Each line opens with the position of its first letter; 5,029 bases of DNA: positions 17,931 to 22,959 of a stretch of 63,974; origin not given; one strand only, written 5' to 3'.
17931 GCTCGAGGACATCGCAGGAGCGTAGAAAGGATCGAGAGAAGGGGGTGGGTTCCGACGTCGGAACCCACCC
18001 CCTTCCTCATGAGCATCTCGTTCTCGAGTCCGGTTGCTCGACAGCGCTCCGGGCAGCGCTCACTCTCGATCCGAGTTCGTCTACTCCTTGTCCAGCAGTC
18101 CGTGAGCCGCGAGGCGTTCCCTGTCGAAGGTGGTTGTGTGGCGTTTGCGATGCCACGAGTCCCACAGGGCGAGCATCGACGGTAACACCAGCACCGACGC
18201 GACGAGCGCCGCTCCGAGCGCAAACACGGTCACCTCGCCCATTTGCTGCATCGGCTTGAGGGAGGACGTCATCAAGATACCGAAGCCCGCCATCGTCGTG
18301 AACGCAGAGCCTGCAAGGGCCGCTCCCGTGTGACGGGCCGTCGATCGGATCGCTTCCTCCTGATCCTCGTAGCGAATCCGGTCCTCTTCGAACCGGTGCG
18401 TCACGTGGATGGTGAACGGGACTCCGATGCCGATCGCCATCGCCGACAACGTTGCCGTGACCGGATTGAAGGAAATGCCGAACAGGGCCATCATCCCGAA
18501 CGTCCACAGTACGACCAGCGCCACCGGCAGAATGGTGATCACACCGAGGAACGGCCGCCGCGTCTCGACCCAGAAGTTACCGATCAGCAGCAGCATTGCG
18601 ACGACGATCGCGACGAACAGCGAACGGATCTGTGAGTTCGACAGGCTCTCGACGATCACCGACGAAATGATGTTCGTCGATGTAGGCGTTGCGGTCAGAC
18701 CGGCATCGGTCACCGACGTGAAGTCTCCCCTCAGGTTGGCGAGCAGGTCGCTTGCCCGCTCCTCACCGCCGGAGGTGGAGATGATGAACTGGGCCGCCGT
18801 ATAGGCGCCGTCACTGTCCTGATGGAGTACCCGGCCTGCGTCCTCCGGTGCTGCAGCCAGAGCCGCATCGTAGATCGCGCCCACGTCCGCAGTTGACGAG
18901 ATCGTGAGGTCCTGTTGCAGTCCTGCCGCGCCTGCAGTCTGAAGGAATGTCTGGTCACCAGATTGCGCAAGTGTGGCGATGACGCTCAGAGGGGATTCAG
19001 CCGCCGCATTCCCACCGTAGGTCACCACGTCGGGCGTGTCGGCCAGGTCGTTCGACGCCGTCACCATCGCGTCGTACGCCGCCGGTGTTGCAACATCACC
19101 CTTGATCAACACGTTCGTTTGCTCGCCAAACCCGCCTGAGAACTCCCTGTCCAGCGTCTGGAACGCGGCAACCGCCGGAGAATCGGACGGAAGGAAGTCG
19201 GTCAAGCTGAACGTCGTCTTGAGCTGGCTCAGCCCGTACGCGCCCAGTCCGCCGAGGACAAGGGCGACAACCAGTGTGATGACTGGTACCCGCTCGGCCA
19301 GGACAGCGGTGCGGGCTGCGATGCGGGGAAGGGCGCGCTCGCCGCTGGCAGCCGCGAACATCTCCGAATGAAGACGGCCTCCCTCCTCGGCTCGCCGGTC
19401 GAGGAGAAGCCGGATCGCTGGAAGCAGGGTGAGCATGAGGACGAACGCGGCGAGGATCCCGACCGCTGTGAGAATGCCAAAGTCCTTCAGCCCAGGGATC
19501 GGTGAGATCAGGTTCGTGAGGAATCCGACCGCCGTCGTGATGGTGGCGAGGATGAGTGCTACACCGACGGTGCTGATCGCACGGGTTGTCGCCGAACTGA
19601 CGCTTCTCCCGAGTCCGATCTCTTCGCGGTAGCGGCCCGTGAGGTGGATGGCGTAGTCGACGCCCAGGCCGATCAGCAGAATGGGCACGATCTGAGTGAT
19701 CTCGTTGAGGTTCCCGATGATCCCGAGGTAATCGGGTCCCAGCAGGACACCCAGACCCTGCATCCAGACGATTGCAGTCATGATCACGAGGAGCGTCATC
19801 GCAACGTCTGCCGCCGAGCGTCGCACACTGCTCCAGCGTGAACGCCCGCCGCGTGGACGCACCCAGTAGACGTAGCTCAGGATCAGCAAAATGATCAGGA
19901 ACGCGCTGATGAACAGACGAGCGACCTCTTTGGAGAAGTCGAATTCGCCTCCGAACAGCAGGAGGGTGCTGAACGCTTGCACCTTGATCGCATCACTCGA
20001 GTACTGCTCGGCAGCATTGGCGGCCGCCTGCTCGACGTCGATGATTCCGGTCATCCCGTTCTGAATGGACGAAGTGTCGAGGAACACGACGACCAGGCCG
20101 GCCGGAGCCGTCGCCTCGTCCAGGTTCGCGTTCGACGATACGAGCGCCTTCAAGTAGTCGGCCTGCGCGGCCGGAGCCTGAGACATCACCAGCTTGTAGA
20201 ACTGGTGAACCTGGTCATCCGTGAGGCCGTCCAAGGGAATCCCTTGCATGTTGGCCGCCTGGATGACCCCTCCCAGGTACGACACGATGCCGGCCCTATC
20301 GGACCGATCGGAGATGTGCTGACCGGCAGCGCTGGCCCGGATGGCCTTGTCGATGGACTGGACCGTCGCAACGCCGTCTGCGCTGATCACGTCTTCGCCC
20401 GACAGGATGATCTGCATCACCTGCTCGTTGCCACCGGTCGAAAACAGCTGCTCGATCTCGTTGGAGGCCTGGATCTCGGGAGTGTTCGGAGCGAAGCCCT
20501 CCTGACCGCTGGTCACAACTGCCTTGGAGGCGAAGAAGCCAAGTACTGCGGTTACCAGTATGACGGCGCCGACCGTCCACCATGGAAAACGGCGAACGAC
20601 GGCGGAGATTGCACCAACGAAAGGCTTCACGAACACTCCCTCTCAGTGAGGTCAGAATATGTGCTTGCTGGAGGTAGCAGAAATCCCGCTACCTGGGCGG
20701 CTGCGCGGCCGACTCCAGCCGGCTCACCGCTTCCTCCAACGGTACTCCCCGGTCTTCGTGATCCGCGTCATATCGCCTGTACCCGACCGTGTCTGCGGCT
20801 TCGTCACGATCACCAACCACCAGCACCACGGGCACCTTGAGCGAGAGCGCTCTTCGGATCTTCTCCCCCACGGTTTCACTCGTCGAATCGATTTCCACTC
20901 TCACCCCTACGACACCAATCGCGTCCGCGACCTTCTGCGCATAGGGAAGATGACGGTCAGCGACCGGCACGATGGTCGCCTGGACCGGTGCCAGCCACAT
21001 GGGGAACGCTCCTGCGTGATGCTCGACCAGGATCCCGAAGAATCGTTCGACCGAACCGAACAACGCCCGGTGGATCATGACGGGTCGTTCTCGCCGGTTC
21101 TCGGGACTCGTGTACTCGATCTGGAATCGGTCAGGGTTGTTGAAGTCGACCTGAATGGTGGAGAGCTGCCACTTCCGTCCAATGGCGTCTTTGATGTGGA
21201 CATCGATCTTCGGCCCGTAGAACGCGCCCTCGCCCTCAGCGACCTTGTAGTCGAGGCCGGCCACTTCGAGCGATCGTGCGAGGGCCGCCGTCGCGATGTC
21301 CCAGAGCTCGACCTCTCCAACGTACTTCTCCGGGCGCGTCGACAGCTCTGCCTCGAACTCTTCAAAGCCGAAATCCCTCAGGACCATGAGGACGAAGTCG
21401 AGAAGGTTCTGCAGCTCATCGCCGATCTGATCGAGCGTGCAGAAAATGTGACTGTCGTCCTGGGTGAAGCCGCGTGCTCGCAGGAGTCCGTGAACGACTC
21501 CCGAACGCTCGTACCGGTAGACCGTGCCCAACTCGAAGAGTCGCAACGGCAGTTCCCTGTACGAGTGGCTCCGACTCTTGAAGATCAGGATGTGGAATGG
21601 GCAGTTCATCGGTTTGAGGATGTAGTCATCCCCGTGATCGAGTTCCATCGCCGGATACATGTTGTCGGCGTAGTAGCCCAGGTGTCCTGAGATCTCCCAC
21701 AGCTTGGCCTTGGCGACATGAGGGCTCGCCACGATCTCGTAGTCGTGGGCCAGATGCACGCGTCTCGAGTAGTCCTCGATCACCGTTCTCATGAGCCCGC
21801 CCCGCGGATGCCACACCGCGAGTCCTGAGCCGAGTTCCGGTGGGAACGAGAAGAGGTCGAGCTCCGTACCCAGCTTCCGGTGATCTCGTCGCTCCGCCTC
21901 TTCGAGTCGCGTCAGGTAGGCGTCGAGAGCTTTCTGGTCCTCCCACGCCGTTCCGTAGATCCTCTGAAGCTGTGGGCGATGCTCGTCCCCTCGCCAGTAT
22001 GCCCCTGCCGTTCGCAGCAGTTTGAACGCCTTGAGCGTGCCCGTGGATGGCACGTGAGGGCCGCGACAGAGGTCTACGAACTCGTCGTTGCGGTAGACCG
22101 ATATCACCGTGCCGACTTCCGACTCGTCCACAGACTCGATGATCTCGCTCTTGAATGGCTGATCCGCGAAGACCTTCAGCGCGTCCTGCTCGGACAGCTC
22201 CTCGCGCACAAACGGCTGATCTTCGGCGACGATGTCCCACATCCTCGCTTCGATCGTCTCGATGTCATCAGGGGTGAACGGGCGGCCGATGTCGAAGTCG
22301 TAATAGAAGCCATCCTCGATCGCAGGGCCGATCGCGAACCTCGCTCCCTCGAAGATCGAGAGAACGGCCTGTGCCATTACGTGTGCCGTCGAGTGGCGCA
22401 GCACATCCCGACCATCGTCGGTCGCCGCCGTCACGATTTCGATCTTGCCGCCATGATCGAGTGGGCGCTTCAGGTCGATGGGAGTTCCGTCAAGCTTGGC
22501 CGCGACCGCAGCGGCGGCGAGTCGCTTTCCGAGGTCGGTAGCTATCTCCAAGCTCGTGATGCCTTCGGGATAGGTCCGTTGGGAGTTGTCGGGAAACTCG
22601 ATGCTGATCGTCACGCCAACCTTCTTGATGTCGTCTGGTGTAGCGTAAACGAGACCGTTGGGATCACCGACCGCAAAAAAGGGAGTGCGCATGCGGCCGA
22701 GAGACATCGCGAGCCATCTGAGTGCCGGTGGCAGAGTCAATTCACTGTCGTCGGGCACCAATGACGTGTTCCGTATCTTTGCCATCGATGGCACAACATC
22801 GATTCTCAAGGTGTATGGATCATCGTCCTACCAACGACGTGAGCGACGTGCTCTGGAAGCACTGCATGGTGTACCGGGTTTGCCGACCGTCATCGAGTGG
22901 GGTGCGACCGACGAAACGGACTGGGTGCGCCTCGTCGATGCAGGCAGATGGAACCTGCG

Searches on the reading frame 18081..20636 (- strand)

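Call 18: search_protein_families(library=ncbifam, proteins=[window:18081-20636:-], max_evalue=1e-8)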
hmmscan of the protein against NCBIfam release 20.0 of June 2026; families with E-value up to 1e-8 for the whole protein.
window:18081-20636:- (851 aa): 7 families
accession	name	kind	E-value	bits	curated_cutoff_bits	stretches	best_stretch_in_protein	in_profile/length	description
TIGR00921.1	2A067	subfamily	2.3e-77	260.7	351.9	2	246-519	204-457/733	hydrophobe/amphiphile efflux-3 (HAE3) family transporter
TIGR00833.1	actII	subfamily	8.6e-60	203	874.7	2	235-539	172-451/910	MMPL family RND transporter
TIGR03480.1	HpnN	hypoth_equivalog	1.4e-42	145.7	751.85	2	278-497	296-494/862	hopanoid biosynthesis associated RND transporter like protein HpnN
NF052374.1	HopndTporHpnN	equivalog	5.4e-27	94.2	1100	2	304-500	318-500/858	hopanoid transporter HpnN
TIGR00918.1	2A060602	subfamily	4.4e-21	74.3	1120.4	1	216-421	376-565/1145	transmembrane receptor Patched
NF045600.2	BstA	equivalog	7.2e-16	57.3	1400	0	635-827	722-899/903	sterol transporter cytoplasmic membrane protein BstA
TIGR00917.1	2A060601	subfamily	8e-10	37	1016.5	0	676-788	1060-1165/1204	NPC intracellular cholesterol transporter 1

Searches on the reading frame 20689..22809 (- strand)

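Call 18: search_protein_families(library=ncbifam, proteins=[window:20689-22809:-], max_evalue=1e-8)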
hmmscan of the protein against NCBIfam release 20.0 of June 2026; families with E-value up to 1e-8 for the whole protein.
window:20689-22809:- (706 aa): 9 families
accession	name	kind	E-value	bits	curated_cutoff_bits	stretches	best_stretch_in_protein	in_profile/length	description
TIGR00418.1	thrS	equivalog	1.2e-208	694.6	383.65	1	138-700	1-563/565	threonine--tRNA ligase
NF003068.0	PRK03991.1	equivalog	8.8e-61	206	484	1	303-700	192-590/613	threonine--tRNA ligase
NF006625.0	PRK09194.1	equivalog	3.3e-16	59.3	558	1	327-457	36-164/559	proline--tRNA ligase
NF011500.0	PRK14938.1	equivalog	1.2e-13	50.8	362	1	598-699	264-364/387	Ser-tRNA(Thr) hydrolase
NF008979.1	PRK12325.1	exception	4.2e-13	49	550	1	327-456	36-163/437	proline--tRNA ligase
TIGR00408.1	proS_fam_I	equivalog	1.1e-12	47.6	437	0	535-682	209-362/475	proline--tRNA ligase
TIGR00442.1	hisS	equivalog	5.9e-10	38.7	286.75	0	339-492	15-162/406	histidine--tRNA ligase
TIGR00409.1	proS_fam_II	equivalog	2e-09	36.9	306.7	0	327-458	36-165/568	proline--tRNA ligase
NF003211.1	PRK04173.1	equivalog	5.2e-09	35.5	312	0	602-687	358-444/454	glycine--tRNA ligase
